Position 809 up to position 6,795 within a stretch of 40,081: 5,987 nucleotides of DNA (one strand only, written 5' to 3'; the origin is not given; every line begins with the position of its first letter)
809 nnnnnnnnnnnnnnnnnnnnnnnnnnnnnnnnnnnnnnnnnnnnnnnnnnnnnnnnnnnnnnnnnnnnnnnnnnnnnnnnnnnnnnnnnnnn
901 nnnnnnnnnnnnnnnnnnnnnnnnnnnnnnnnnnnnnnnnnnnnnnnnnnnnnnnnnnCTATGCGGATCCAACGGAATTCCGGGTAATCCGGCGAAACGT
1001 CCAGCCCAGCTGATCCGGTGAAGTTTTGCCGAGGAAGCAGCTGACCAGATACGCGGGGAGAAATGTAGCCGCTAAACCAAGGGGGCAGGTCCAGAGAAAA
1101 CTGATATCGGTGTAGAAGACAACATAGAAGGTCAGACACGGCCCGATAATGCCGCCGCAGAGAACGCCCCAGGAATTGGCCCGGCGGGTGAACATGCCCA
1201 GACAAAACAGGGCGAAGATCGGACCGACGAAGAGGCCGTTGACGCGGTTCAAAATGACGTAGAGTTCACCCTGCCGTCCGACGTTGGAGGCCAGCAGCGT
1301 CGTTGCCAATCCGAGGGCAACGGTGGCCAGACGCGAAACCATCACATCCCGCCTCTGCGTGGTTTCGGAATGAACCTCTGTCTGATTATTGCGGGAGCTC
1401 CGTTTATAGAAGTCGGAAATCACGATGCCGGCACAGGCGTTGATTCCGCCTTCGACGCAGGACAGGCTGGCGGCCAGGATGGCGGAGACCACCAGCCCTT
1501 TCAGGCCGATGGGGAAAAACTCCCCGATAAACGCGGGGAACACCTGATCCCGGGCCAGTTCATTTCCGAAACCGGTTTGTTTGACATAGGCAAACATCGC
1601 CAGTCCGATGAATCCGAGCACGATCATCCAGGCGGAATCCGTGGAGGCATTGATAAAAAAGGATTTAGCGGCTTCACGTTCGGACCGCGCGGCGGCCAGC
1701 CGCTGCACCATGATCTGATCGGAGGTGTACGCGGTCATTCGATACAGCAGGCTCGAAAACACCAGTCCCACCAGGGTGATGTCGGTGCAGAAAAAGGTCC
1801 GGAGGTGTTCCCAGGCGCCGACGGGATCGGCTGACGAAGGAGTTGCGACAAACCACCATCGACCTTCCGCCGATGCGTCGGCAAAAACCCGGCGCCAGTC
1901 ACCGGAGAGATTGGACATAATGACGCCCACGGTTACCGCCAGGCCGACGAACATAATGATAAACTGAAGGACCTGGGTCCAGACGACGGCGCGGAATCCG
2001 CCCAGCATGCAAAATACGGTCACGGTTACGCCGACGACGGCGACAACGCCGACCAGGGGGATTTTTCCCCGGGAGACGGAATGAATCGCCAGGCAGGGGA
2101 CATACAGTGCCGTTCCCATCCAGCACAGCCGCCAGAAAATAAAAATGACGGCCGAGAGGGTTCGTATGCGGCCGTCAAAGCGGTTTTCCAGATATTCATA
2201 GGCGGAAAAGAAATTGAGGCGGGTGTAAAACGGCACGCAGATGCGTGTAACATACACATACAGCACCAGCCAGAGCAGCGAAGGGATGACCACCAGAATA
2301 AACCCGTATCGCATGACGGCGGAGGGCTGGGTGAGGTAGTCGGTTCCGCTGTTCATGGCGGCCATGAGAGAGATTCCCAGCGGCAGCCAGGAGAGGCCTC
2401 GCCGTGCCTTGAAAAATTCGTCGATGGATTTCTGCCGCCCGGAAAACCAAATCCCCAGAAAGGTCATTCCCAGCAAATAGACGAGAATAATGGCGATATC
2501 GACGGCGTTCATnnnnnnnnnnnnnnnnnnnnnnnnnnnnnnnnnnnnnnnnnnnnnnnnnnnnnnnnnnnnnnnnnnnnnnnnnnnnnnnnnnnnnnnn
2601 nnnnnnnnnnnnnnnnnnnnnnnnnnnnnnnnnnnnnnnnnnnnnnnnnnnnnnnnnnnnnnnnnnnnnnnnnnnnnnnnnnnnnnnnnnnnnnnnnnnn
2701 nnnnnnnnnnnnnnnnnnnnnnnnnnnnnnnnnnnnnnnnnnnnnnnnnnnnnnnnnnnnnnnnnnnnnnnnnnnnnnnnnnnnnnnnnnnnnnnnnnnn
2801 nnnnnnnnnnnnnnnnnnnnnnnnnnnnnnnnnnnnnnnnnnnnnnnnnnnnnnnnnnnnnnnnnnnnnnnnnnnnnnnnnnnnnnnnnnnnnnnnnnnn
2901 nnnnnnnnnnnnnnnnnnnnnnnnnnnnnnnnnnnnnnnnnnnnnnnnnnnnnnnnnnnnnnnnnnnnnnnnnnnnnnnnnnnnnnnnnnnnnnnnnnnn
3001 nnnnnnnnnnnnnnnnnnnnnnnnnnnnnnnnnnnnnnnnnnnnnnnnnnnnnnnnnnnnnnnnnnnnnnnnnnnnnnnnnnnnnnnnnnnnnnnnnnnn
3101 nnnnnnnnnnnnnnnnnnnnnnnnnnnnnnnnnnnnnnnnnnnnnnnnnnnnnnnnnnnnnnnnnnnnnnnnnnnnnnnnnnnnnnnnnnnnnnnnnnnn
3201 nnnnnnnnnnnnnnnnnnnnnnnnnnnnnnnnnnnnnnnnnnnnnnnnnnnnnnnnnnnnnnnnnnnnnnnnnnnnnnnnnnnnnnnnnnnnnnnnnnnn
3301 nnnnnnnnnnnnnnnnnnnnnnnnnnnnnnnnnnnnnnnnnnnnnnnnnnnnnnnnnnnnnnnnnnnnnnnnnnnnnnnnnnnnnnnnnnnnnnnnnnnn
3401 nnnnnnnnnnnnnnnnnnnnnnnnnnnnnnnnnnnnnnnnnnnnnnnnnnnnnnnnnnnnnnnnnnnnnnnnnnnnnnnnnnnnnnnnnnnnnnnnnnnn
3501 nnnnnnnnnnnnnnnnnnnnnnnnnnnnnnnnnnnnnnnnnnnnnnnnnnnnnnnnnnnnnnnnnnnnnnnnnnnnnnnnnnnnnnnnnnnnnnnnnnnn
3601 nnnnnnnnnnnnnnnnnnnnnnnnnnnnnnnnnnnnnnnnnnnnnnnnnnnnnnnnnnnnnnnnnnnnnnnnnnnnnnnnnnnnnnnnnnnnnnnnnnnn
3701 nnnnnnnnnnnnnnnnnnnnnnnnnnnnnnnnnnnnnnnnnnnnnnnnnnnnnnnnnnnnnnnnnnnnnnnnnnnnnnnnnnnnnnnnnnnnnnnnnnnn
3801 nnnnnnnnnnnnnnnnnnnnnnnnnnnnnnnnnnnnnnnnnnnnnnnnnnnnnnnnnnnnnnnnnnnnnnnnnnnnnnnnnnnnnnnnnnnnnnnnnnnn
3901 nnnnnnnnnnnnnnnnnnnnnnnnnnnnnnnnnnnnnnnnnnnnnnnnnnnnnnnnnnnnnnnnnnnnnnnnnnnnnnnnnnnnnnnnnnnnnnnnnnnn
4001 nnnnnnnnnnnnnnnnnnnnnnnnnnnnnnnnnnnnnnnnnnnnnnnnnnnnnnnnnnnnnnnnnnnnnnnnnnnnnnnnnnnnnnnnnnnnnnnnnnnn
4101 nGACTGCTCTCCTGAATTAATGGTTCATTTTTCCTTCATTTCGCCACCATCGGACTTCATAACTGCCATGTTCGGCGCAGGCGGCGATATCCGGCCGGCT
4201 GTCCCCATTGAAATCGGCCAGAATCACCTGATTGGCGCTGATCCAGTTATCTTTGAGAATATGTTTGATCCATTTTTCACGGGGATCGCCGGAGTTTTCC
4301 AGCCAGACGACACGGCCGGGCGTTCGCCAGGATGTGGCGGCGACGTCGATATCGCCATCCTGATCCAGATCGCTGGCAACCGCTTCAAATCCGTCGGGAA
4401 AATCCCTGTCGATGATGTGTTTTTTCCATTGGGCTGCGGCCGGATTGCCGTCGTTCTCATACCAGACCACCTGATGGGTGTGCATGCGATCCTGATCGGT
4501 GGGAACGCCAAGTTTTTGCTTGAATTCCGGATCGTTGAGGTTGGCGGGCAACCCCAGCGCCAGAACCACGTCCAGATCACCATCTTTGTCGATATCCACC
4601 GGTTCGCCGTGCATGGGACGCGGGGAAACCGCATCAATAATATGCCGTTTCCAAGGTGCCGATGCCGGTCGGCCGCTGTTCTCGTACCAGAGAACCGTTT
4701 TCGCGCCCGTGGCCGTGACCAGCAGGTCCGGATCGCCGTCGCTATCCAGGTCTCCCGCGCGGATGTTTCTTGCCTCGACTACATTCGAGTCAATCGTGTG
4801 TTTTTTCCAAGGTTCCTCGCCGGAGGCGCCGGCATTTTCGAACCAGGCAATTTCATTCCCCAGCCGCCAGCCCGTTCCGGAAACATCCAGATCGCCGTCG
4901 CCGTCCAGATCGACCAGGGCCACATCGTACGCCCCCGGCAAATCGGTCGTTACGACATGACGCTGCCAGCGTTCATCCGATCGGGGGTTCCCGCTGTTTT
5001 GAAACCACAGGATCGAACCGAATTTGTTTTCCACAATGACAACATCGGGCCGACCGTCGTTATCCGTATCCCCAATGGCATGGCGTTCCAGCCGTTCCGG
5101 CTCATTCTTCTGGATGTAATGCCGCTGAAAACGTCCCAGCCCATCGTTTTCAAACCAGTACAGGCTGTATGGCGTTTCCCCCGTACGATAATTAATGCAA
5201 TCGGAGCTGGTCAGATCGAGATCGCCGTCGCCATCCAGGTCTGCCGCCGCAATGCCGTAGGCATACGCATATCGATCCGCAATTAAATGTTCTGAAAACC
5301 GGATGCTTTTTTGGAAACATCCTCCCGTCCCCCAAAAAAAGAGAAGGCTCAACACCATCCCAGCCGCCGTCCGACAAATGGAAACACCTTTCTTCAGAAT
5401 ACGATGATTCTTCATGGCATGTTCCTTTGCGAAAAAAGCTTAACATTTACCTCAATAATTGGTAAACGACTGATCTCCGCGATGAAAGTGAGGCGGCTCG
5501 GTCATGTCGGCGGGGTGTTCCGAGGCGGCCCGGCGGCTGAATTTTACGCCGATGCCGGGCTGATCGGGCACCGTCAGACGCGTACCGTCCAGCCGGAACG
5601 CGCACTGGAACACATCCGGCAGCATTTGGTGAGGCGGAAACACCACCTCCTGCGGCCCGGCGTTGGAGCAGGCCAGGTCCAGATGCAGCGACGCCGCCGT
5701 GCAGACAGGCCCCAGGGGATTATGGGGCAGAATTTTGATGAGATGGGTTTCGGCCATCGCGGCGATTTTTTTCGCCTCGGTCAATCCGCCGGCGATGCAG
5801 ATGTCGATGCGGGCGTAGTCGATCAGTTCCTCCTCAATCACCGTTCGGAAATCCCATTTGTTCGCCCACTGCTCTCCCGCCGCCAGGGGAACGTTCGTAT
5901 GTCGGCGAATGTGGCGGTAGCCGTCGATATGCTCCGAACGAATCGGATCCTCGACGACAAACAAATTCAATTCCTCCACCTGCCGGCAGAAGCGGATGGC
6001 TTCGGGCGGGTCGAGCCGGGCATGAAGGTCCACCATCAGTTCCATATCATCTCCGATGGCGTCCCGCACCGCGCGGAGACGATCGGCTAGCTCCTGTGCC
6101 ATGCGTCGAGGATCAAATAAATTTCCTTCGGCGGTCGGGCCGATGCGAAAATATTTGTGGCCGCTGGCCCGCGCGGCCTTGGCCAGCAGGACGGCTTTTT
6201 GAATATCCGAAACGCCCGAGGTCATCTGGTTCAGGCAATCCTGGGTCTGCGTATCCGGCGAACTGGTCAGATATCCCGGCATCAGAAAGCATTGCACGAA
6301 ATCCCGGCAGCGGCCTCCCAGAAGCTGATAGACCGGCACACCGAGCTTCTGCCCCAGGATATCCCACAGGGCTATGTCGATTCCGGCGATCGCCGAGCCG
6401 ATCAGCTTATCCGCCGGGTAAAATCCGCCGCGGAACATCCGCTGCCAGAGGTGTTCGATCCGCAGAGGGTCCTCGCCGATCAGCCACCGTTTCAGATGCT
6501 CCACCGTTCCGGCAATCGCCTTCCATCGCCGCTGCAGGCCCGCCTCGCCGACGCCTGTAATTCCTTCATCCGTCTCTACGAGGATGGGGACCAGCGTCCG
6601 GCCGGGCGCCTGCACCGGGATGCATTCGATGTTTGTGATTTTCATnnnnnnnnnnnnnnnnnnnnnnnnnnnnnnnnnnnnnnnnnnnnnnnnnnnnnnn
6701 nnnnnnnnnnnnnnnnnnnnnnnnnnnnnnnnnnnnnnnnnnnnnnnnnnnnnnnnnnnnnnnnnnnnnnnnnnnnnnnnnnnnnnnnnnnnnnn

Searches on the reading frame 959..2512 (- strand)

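Call 8: search_protein_families(library=pfam, proteins=[window:959-2512:-], max_evalue=0.001)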
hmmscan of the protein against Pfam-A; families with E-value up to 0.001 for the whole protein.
window:959-2512:- (517 aa): 1 family
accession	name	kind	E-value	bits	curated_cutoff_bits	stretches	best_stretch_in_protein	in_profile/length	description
PF00474.23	SSF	-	2.9e-41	142.1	22.8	1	33-457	1-406/406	Sodium:solute symporter family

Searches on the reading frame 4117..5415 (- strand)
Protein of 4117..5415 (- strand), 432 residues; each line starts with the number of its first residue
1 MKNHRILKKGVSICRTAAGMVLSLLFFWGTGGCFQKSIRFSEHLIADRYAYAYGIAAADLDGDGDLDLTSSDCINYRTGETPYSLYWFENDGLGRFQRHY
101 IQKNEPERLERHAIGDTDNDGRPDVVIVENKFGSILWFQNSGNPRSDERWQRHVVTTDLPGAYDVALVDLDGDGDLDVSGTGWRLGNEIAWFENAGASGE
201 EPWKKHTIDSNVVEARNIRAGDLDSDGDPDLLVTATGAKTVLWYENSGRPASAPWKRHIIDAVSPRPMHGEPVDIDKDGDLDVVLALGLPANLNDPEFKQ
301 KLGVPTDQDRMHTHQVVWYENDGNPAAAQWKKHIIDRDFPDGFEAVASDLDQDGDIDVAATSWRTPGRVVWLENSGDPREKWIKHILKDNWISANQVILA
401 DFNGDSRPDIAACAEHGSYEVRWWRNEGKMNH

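Call 8: search_protein_families(library=pfam, proteins=[window:4117-5415:-], max_evalue=0.001)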
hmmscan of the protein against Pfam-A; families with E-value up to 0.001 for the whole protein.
window:4117-5415:- (432 aa): 3 families
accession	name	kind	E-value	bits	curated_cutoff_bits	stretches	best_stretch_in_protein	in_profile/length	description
PF13517.12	FG-GAP_3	-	4e-40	136.7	26.9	6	222-284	1-60/61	FG-GAP-like repeat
PF01839.29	FG-GAP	-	9.5e-16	57.7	22.1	1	220-238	7-25/37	FG-GAP repeat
PF22301.2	AUDH_beta_propeller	-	6.6e-11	42.8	27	0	367-409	2-43/179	Aldos-2-ulose dehydratase, beta-propeller domain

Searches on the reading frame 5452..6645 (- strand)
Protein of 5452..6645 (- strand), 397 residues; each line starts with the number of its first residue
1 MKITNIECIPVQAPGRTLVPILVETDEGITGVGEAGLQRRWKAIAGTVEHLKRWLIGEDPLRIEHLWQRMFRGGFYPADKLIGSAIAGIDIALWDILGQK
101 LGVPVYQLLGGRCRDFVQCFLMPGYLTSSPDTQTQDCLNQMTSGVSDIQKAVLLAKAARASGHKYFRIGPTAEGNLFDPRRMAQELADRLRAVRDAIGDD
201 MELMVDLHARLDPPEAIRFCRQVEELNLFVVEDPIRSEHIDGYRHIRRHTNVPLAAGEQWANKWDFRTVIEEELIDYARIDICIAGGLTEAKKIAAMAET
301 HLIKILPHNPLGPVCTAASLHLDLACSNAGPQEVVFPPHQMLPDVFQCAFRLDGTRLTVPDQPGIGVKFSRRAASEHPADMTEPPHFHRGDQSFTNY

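Call 8: search_protein_families(library=pfam, proteins=[window:5452-6645:-], max_evalue=0.001)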
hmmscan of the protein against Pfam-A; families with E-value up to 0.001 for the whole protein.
window:5452-6645:- (397 aa): 2 families
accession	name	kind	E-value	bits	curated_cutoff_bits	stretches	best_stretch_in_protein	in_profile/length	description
PF13378.12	MR_MLE_C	-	3.5e-59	200.6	29.4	1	155-371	6-217/219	Enolase C-terminal domain-like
PF02746.21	MR_MLE_N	-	6.1e-21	75.3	22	1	17-110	27-117/117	Mandelate racemase / muconate lactonizing enzyme, N-terminal domain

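Call 69: search_protein_families(library=ncbifam, proteins=[window:5452-6645:-], max_evalue=1e-10)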
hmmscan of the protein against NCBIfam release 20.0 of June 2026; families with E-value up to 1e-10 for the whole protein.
window:5452-6645:- (397 aa): 10 families
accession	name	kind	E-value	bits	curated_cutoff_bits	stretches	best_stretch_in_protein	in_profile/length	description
NF043051.1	ManoateDhtManD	equivalog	1.3e-83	281.1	550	1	1-395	1-401/403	D-mannonate dehydratase ManD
NF010624.0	PRK14017.1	equivalog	1.4e-83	281.1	311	1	1-396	1-381/382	galactonate dehydratase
NF011654.0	PRK15072.1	subfamily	7.6e-81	272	430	1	1-395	1-402/404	D-galactonate dehydratase family protein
NF040790.2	glucon_galact_dh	equivalog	2.4e-58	197.8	750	1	18-384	25-376/390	bifunctional D-gluconate/D-galactonate dehydratase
NF040866.1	AraD_Arch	equivalog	5.4e-46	157.3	650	2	184-372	177-364/372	arabinonate dehydratase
NF047820.1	TalGalacDh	equivalog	2.6e-40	138.5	500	2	188-374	184-361/371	L-talarate/galactarate dehydratase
NF011968.0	PRK15440.1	equivalog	2.5e-35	122.1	393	2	187-333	196-339/395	L-rhamnonate dehydratase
TIGR02534.1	mucon_cyclo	subfamily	3e-27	95.6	334.95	1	184-369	171-357/368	muconate/chloromuconate family cycloisomerase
NF043002.1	HProlDhtase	equivalog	1.5e-20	73.4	500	1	21-369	36-354/366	cis-3-hydroxy-L-proline dehydratase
NF041118.1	A_G_epim_Thtga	equivalog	9.5e-19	67.7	500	1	189-305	171-287/341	L-Ala-D/L-Glu epimerase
